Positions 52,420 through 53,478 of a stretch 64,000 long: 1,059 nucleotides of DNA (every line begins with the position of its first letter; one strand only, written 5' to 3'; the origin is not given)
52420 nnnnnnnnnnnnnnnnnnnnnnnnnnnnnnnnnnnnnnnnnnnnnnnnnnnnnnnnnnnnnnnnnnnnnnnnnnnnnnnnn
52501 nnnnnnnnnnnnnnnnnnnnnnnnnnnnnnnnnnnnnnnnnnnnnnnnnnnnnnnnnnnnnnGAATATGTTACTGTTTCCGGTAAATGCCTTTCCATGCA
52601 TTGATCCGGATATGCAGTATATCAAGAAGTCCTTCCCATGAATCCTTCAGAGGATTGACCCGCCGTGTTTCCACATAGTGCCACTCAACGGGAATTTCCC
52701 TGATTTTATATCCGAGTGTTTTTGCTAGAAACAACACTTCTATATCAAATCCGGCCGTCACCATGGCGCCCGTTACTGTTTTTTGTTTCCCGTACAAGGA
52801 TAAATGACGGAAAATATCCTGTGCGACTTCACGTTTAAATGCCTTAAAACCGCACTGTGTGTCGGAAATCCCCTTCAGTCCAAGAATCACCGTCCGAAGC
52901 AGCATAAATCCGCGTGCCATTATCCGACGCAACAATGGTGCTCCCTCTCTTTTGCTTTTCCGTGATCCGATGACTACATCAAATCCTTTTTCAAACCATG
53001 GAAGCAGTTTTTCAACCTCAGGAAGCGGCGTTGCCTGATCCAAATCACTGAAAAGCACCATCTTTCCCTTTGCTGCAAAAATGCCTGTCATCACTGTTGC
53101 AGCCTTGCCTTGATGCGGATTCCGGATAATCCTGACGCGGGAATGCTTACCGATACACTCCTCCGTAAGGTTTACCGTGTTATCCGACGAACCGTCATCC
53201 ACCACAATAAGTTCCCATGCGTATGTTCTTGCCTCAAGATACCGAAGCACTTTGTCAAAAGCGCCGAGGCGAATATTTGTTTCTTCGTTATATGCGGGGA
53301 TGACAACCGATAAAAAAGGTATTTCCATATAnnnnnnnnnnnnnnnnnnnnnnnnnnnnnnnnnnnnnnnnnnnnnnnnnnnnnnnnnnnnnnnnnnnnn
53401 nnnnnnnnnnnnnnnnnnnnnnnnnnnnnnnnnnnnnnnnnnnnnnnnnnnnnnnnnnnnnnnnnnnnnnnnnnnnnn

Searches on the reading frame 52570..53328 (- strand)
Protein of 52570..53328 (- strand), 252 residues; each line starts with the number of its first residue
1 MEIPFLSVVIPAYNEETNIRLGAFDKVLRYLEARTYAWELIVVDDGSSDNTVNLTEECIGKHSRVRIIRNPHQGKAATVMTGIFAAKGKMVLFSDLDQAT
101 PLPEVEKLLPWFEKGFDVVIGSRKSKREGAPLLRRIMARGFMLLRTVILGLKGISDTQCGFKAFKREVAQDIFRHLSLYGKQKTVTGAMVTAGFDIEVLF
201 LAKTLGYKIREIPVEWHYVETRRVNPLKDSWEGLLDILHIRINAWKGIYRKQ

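Call 6: search_protein_families(library=pfam, proteins=[window:52570-53328:-], max_evalue=0.01)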
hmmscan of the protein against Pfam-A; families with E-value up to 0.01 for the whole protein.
window:52570-53328:- (252 aa): 3 families
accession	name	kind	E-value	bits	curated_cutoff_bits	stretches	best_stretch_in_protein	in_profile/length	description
PF00535.33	Glycos_transf_2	-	1.7e-28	100.1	23.3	1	7-173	1-168/168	Glycosyl transferase family 2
PF13641.12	Glyco_tranf_2_3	-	1.5e-06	28.9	27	1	6-173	3-175/230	Glycosyltransferase like family 2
PF10111.15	Glyco_tranf_2_2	-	4e-05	23.7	27.3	1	7-109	1-103/276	Glycosyltransferase like family 2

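Call 22: search_protein_families(library=ncbifam, proteins=[window:52570-53328:-], max_evalue=0.001)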
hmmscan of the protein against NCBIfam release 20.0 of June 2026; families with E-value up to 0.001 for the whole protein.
window:52570-53328:- (252 aa): 21 families
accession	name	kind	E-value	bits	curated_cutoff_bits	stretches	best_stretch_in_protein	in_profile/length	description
NF047588.1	GlcsyltransPgfSStrep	equivalog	8.8e-21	74.4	500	1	6-179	3-173/308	glycosyltransferase PgfS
NF041391.1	DPhHxTase_Halo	equivalog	2e-18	66.2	375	1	12-218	3-185/213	dolichyl-phosphate hexose transferase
NF007986.1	PRK10714.1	equivalog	7.1e-18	64.7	529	1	4-173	6-173/316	undecaprenyl-phosphate 4-deoxy-4-formamido-L-arabinose transferase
NF041875.1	EPS_EpsD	equivalog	3.4e-15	56.3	370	1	6-122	1-115/325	exopolysaccharide biosynthesis glycosyltransferase EpsD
NF007482.0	PRK10073.1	equivalog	1.5e-14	53.8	423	1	4-99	6-97/334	glycosyltransferase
TIGR03937.1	PgaC_IcaA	equivalog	1.9e-13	50.2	422.3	1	2-97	43-135/407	poly-beta-1,6-N-acetyl-D-glucosamine synthase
NF058614.1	PPMAGASynPpgS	equivalog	1.9e-11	43.8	370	1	8-173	4-166/226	polyprenyl-phospho-N-acetylgalactosaminyl synthase PpgS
TIGR04283.1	glyco_like_mftF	equivalog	2.6e-11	43.6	182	1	6-100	1-85/221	TIGR04283 family arsenosugar biosynthesis glycosyltransferase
TIGR03965.1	mycofact_glyco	equivalog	4.2e-11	42.4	280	1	6-113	76-180/467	mycofactocin biosynthesis glycosyltransferase MftF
NF038302.1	EPS_HpsE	equivalog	6.6e-11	41.7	300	1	6-99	3-98/307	hormogonium polysaccharide biosynthesis glycosyltransferase HpsE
TIGR04182.1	glyco_TIGR04182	equivalog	7.2e-11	42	325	1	7-178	3-165/293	S-layer glycoprotein N-glycosyltransferase AglJ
NF047683.1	TeichurnBiosyTuaG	equivalog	1e-09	38.5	400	1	4-110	6-109/252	teichuronic acid biosynthesis protein TuaG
NF010496.0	PRK13915.1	equivalog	2.9e-09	36.4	262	1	6-104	33-133/307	glucosyl-3-phosphoglycerate synthase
NF050050.1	ProtGlycPglI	equivalog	4.9e-09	36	500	1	4-129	2-125/306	GalNAc(5)-diNAcBac-PP-undecaprenol beta-1,3-glucosyltransferase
NF053739.1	GlytfEpsEBac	equivalog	3.2e-06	26.3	450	1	6-113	3-108/265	glycosyltransferase EpsE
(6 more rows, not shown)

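Call 27: search_solved_structures(query=window:52570-53328:-, max_evalue=0.001)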
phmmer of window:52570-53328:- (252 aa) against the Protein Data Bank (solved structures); distinct sequences matched with E-value up to 0.001: 16.
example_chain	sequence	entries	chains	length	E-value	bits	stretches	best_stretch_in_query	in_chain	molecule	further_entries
5mlz_A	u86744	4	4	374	2.5e-17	66.3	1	6-172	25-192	Dolichol monophosphate mannose synthase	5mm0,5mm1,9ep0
9bhc_C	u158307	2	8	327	5.3e-16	61.9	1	4-174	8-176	Undecaprenyl-phosphate 4-deoxy-4-formamido-L-arabinose transferase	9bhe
8vxh_A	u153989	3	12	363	7e-16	61.5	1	5-174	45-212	Undecaprenyl-phosphate 4-deoxy-4-formamido-L-arabinose transferase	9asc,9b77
5eke_A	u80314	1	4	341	9.5e-15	57.8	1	6-144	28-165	Uncharacterized glycosyltransferase sll0501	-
5ekp_C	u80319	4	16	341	9.5e-15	57.8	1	6-144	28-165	Uncharacterized glycosyltransferase sll0501 | Glycosyltransferase sll0501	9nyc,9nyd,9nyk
9nye_A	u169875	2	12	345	9.8e-15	57.8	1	6-144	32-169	Glycosyltransferase sll0501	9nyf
9hwj_A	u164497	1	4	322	9.3e-14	54.6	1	5-170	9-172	Undecaprenyl-phosphate 4-deoxy-4-formamido-L-arabinose transferase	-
2z87_A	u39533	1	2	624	6.3e-11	45.3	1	3-118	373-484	Chondroitin synthase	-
2z86_A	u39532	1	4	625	6.3e-11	45.3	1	3-118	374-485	Chondroitin synthase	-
5hea_A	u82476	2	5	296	3.2e-08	36.4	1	5-102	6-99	Putative glycosyltransferase (GalT1)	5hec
8vh7_A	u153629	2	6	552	1.1e-06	31.4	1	29-183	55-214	Heparosan synthase B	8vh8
8viw_A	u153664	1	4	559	1.2e-06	31.3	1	29-183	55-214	Heparosan synthase B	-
3bcv_A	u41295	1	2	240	1.2e-05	28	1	3-98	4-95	Putative glycosyltransferase protein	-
6p61_A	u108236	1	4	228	0.00011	24.8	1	3-100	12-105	Glycosyltransferase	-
9jma_A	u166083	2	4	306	0.00022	23.9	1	6-120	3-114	GalNAc(5)-diNAcBac-PP-undecaprenol beta-1,3-glucosyltransferase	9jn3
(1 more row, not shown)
